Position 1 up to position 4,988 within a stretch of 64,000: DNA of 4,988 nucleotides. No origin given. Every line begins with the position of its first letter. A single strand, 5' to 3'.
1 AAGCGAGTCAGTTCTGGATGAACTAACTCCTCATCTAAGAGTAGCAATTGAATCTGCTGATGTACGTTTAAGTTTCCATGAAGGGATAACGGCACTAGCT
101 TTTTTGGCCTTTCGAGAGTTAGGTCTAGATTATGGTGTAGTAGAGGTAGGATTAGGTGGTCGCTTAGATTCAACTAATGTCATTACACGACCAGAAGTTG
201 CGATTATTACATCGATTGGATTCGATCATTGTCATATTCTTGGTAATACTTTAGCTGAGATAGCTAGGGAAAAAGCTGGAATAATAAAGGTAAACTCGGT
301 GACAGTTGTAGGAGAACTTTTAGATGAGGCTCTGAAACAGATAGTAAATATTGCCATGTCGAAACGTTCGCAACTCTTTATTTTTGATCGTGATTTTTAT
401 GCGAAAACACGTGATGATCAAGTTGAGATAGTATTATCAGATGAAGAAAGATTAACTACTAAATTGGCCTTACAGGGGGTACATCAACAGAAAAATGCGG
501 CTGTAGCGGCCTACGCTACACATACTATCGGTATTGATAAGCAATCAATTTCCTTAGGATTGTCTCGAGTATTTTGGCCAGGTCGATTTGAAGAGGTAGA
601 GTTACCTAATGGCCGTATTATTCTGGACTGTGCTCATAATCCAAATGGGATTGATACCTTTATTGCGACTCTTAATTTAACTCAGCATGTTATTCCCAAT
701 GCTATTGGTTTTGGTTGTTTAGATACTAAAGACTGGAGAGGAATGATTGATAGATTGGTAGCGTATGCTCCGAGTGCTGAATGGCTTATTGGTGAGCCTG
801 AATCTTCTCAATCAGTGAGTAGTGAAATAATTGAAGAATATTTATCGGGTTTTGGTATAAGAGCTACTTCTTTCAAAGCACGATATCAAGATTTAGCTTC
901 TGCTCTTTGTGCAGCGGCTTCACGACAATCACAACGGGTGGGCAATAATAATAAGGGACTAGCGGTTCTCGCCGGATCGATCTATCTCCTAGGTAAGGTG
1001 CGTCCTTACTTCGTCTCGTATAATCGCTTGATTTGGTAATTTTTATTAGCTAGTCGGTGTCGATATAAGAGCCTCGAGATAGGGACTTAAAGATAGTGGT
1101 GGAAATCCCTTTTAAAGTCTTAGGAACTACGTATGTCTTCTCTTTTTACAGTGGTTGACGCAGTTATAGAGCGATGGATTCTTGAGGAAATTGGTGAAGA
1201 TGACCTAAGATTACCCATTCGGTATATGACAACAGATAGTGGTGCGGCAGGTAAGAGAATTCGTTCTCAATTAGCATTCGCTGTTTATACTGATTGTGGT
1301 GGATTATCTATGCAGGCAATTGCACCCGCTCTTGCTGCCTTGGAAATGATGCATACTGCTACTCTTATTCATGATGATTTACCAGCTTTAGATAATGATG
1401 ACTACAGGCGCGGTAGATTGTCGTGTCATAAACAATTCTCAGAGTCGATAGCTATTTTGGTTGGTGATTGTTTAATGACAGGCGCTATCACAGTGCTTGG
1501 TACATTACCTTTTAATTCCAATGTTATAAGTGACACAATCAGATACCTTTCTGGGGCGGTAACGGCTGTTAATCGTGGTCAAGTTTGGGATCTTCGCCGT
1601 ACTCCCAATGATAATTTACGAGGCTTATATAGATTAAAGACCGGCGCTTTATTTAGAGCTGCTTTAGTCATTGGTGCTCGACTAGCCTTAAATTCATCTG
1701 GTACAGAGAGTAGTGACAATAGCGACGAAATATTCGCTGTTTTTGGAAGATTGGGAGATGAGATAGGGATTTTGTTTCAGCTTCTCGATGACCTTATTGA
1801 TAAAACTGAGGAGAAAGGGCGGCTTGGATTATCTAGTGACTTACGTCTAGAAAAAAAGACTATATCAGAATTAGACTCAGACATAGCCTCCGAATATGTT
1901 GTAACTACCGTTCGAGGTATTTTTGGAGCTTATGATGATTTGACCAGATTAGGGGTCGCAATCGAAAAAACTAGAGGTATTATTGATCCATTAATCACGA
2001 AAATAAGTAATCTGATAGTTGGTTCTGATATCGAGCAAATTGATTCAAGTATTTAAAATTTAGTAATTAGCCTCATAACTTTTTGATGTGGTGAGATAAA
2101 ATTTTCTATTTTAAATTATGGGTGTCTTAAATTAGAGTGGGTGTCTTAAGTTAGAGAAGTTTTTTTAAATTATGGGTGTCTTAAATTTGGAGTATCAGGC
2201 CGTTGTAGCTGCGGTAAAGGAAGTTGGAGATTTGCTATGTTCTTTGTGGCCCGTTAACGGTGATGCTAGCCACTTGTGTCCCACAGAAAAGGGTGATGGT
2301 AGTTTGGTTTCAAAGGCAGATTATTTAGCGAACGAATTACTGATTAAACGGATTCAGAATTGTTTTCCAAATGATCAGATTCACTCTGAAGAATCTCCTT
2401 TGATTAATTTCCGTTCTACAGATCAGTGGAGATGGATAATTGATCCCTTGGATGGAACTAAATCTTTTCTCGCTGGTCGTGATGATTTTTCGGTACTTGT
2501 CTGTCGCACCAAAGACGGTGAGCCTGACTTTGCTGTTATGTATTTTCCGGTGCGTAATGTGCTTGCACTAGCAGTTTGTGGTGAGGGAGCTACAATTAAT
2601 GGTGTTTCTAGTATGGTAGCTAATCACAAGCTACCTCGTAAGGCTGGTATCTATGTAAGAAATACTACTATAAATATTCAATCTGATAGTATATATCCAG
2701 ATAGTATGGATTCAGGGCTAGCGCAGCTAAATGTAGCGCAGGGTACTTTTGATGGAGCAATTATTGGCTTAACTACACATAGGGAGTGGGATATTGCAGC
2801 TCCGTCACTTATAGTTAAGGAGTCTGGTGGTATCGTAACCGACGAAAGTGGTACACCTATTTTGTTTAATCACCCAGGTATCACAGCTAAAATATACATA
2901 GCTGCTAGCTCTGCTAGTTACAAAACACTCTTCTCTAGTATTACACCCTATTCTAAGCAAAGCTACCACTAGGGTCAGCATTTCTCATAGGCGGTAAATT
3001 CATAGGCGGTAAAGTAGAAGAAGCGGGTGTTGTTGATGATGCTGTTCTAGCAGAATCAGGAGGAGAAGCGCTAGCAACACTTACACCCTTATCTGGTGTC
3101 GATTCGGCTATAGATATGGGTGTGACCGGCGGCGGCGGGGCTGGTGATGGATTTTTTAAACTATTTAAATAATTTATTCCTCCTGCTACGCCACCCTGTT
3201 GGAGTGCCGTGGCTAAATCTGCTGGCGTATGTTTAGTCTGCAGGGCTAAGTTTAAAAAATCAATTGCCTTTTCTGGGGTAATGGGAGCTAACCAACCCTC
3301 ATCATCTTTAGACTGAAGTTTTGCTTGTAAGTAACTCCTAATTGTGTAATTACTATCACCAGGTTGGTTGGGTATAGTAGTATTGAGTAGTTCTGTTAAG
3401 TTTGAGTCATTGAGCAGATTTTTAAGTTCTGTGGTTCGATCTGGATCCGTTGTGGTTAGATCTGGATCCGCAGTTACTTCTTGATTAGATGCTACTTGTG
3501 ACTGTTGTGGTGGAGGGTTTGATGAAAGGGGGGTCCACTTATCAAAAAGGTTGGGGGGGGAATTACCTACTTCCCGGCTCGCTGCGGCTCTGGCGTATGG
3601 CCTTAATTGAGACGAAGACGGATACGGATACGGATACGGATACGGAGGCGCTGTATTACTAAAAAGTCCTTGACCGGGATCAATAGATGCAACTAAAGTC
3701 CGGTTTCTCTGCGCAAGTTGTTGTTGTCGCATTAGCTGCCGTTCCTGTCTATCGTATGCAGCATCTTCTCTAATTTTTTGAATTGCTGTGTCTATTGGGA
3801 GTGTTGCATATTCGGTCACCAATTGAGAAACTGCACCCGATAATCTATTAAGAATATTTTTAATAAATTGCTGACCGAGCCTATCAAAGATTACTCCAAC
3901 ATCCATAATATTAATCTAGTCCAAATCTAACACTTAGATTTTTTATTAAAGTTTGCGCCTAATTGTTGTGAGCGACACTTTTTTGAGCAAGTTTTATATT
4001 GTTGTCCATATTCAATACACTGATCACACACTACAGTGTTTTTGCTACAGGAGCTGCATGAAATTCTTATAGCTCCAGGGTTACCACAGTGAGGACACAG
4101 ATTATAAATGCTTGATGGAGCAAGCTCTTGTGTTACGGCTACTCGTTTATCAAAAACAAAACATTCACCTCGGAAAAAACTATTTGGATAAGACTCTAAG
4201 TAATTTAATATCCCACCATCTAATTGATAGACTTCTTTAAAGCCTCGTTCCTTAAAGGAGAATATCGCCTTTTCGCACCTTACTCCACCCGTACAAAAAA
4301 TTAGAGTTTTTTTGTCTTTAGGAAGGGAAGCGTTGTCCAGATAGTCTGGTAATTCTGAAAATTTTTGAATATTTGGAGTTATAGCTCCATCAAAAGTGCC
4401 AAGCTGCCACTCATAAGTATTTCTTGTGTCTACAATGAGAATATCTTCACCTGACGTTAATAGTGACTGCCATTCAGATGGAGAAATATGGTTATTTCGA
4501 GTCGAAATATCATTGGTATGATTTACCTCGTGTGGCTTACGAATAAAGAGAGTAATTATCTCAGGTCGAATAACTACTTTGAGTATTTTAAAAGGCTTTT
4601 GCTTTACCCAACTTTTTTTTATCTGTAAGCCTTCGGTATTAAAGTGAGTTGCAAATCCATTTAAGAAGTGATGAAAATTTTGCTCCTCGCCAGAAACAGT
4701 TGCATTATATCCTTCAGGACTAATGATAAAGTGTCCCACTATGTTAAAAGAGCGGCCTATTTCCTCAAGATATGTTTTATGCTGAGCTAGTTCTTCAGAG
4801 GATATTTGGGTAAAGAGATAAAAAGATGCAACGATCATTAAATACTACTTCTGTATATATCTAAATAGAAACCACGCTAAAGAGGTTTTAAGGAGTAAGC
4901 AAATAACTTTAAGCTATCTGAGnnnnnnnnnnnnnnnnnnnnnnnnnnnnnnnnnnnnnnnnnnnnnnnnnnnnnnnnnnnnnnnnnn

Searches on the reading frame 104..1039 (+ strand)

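Call 59: search_protein_families(library=pfam, proteins=[window:104-1039:+], max_evalue=0.00001)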
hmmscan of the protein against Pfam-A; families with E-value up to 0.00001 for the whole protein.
window:104-1039:+ (311 aa): 2 families
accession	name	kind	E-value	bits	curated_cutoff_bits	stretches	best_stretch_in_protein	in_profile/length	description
PF08245.18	Mur_ligase_M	-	1.6e-09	38.4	24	1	6-138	55-199/200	Mur ligase middle domain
PF02875.26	Mur_ligase_C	-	1.3e-06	29.7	28.4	1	160-268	1-112/127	Mur ligase, glutamate ligase domain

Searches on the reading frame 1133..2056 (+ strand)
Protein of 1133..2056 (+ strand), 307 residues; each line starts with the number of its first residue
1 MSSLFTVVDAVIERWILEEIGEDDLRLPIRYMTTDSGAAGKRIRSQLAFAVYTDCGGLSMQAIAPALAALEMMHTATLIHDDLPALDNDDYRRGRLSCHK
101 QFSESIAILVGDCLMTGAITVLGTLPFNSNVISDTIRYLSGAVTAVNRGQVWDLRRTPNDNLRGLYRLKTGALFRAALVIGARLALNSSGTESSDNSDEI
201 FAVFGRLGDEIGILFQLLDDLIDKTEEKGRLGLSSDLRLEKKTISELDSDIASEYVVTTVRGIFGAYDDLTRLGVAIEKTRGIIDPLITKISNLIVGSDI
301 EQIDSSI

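Call 59: search_protein_families(library=pfam, proteins=[window:1133-2056:+], max_evalue=0.00001)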
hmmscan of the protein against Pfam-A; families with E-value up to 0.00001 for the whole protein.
window:1133-2056:+ (307 aa): 1 family
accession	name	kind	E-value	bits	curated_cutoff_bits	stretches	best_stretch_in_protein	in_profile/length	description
PF00348.22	polyprenyl_synt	-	1.4e-34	119.9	27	1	37-244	13-213/251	Polyprenyl synthetase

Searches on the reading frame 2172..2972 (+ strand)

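Call 59: search_protein_families(library=pfam, proteins=[window:2172-2972:+], max_evalue=0.00001)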
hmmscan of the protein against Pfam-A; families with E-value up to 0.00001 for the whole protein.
window:2172-2972:+ (266 aa): 1 family
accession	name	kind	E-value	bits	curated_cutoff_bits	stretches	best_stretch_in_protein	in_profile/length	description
PF00459.30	Inositol_P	-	5.6e-39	134.7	27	1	9-240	7-253/271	Inositol monophosphatase family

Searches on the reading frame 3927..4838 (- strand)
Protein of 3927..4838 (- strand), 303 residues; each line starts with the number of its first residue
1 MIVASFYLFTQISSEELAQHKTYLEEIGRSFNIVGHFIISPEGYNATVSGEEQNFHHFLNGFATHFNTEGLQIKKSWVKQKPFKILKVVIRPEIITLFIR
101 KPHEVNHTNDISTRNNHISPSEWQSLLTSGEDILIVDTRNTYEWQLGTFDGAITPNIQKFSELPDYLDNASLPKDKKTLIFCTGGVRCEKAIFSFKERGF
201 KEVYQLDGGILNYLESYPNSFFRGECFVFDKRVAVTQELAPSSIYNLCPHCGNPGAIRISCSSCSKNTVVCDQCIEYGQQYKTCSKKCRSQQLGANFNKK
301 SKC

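Call 59: search_protein_families(library=pfam, proteins=[window:3927-4838:-], max_evalue=0.00001)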
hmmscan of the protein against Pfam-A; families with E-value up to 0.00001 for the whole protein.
window:3927-4838:- (303 aa): 3 families
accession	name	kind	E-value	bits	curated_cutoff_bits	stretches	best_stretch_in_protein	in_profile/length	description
PF17773.7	UPF0176_N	-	1.5e-18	67.4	26.2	1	2-94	2-92/92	UPF0176 acylphosphatase like domain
PF00581.25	Rhodanese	-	8.3e-10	39.5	22.2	1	122-214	4-100/102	Rhodanese-like domain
PF12368.13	Rhodanese_C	-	1e-09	39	26.9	1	223-289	1-66/66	Rhodanase C-terminal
